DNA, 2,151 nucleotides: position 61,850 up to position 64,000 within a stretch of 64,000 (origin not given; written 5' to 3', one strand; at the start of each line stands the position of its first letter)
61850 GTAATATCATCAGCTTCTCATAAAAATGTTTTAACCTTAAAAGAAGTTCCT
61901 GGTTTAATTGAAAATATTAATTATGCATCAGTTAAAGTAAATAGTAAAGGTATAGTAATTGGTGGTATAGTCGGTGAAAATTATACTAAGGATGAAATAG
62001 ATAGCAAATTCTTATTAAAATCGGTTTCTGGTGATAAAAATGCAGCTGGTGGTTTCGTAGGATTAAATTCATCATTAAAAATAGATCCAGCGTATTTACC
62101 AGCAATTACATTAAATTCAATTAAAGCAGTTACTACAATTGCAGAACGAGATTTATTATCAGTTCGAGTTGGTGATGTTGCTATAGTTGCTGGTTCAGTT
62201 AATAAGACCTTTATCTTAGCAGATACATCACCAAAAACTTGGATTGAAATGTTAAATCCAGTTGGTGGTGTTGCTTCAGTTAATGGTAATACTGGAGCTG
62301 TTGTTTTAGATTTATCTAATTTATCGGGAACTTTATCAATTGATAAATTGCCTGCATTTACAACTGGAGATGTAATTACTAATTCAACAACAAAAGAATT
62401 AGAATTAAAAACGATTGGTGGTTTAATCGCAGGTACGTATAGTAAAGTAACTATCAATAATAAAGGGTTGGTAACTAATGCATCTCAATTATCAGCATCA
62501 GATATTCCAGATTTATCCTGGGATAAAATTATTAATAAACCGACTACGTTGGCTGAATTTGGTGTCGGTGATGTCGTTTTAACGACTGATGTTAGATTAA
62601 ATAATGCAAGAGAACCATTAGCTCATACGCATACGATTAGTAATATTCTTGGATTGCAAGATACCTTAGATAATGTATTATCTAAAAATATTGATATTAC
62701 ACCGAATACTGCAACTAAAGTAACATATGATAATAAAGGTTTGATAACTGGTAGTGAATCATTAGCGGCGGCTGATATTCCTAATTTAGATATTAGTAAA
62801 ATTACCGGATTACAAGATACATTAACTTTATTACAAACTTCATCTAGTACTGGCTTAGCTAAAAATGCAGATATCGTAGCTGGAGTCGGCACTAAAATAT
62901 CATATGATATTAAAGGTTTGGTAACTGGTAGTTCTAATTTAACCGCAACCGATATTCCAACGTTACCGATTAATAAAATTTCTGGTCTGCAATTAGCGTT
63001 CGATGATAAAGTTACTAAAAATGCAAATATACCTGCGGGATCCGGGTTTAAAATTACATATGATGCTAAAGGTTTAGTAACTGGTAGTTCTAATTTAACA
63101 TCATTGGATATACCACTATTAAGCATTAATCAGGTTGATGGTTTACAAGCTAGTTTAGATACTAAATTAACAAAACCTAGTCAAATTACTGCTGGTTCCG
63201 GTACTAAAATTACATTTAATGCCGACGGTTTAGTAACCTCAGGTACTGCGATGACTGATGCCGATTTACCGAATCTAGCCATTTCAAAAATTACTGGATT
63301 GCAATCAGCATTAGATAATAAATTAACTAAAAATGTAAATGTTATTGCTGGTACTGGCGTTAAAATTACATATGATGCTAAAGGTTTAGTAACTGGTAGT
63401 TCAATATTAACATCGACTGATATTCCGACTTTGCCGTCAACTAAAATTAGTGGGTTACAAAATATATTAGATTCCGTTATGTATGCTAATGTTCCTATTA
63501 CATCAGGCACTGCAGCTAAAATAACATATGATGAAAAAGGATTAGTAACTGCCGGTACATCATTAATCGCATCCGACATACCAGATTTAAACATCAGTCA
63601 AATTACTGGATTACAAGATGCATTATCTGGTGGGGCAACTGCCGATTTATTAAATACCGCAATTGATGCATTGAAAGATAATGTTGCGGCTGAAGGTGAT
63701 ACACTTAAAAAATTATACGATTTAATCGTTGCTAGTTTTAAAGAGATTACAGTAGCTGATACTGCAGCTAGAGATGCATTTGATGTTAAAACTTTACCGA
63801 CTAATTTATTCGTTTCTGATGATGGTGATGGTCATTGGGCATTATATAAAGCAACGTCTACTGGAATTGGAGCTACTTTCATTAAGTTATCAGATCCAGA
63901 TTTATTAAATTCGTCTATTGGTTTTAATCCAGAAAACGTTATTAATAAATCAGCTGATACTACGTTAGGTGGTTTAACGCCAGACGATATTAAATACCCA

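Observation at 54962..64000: Giant fibre gene (>9 kb, still open) built by nested tandem duplications; conserved PLAHTH motif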

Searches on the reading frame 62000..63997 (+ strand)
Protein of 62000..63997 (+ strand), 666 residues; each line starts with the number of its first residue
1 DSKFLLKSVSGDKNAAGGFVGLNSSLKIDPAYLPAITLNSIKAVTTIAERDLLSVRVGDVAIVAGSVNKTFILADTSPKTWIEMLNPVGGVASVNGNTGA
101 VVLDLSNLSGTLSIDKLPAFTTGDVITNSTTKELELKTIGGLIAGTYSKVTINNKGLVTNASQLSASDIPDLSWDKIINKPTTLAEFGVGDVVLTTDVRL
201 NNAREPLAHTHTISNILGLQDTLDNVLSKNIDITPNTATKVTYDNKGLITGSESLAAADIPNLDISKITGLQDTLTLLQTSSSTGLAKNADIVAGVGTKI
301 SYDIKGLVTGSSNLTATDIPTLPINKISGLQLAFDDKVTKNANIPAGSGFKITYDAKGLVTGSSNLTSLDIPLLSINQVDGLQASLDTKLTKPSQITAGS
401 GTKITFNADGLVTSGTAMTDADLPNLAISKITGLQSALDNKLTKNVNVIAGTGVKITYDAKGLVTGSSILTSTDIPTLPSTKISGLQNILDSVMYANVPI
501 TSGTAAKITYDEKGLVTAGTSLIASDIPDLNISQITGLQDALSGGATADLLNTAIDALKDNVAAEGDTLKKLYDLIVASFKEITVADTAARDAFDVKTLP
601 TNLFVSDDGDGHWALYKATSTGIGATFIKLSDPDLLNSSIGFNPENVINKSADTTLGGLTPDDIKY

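Call 17: find_homologous_proteins(query=window:62000-63997:+)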
Query window:62000-63997:+ (666 aa): 1462 proteins with E <= 0.001 among 8000 candidates; the best 120 are listed.
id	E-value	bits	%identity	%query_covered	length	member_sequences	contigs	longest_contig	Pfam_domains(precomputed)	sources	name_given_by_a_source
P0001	1.6e-122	428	43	61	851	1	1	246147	-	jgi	jgi:hypothetical protein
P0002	2.0e-108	382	34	55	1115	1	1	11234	PF26696.1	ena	-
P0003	1.8e-99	352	42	61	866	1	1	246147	-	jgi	jgi:hypothetical protein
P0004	9.0e-88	314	32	62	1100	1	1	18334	-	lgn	-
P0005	6.4e-69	251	46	37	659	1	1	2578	-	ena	-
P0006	1.2e-62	231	34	67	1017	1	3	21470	-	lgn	-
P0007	9.7e-53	198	31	47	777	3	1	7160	-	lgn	-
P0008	2.9e-48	183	32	45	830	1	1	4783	-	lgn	-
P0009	4.2e-47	179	37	44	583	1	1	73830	PF25238.2,PF07484.18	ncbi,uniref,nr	ncbi:phage tail protein [Pseudomonas sp. 5P_3.1_Bac2]|uniref:phage tail protein n=1 Tax=Pseudomonas 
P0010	4.0e-42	163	37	50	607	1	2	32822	PF04491.17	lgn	-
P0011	3.8e-41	160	36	55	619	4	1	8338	-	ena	-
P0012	4.6e-41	159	34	50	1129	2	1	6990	-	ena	-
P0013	5.7e-40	156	33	44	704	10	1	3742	PF14014.12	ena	-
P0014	1.2e-37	148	44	39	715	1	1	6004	-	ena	-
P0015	4.5e-37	146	40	38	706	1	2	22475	-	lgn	-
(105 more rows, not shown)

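Call 19: find_encoding_contigs(protein=P0001, flank=10000, max_places=3)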
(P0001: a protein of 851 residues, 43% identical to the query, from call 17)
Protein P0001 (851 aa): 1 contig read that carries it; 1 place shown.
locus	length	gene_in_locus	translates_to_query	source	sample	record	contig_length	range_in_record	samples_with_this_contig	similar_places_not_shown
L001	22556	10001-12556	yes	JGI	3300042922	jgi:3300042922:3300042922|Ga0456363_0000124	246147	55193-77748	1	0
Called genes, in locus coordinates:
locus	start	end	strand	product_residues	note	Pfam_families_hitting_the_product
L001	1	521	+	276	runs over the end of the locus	-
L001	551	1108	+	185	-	-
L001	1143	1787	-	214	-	PF01966:HD (weak)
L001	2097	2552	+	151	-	-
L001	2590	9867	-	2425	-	-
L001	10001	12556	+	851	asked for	-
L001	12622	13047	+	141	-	-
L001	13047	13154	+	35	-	-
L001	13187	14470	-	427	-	PF00004:AAA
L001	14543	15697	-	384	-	PF00091:Tubulin, PF13809:Tubulin_2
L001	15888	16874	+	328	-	-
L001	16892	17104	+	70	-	-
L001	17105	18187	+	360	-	-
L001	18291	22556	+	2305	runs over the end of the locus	PF13529:Peptidase_C39_2, PF01551:Peptidase_M23, PF01832:Glucosaminidase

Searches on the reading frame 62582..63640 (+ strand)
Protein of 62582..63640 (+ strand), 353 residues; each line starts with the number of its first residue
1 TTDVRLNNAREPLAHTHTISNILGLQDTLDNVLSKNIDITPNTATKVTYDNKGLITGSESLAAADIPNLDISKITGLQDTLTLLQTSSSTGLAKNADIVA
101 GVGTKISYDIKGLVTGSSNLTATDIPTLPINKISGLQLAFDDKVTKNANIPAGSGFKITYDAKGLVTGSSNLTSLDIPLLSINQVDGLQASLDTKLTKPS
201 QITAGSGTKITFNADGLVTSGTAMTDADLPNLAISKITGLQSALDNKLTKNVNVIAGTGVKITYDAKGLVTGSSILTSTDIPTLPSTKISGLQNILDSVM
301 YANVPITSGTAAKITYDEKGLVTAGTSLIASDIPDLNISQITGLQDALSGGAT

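Call 69: search_protein_families(library=pfam, proteins=[window:62582-63640:+], max_evalue=1)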
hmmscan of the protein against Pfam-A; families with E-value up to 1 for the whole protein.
window:62582-63640:+ (353 aa): 3 families
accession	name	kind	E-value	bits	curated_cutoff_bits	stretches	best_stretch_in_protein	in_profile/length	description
PF12789.12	PTR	-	7.2e-06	26.4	27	1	14-30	28-44/60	Phage tail repeat like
PF13252.12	Phage_capsid_3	-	0.094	12.1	23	0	78-117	25-64/376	Phage capsid protein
PF11420.13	Subtilosin_A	-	0.11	13.1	25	0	331-344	17-30/35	Bacteriocin subtilosin A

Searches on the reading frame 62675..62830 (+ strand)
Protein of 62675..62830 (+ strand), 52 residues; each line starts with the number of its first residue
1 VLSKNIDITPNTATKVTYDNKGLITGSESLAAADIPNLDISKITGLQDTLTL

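Call 96: search_solved_structures(query=A5, max_evalue=1, show_alignments=3)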
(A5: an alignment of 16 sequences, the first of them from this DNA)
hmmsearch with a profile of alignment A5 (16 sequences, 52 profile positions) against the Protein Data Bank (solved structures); distinct sequences matched with E-value up to 1: 2.
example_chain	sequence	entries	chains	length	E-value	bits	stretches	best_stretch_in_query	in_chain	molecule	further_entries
6cl6_A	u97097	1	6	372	0.02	17.8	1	22-45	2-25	Tail fiber protein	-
6cl5_A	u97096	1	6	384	0.027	17.4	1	24-45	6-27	Tail fiber protein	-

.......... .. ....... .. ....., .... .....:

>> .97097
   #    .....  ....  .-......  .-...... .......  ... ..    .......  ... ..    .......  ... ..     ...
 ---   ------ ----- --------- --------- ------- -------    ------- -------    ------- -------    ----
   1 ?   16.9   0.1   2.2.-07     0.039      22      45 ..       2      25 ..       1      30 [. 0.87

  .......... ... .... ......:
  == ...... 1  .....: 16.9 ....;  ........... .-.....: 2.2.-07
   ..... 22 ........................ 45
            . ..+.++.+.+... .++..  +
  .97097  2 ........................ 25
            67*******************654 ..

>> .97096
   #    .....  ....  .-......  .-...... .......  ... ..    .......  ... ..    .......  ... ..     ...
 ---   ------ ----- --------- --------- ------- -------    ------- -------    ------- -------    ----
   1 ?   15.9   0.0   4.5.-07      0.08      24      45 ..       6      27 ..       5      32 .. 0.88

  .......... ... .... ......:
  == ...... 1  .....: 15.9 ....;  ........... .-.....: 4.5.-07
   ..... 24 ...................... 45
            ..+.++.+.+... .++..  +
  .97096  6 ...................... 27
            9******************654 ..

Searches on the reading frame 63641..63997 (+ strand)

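Call 69: search_protein_families(library=pfam, proteins=[window:63641-63997:+], max_evalue=1)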
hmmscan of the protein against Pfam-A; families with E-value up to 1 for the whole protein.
window:63641-63997:+ (119 aa): 1 family
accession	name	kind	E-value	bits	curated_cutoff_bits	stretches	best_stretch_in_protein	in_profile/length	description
PF20352.3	DUF6647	-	0.054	13.7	24.1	1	15-71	78-133/174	Domain of unknown function (DUF6647)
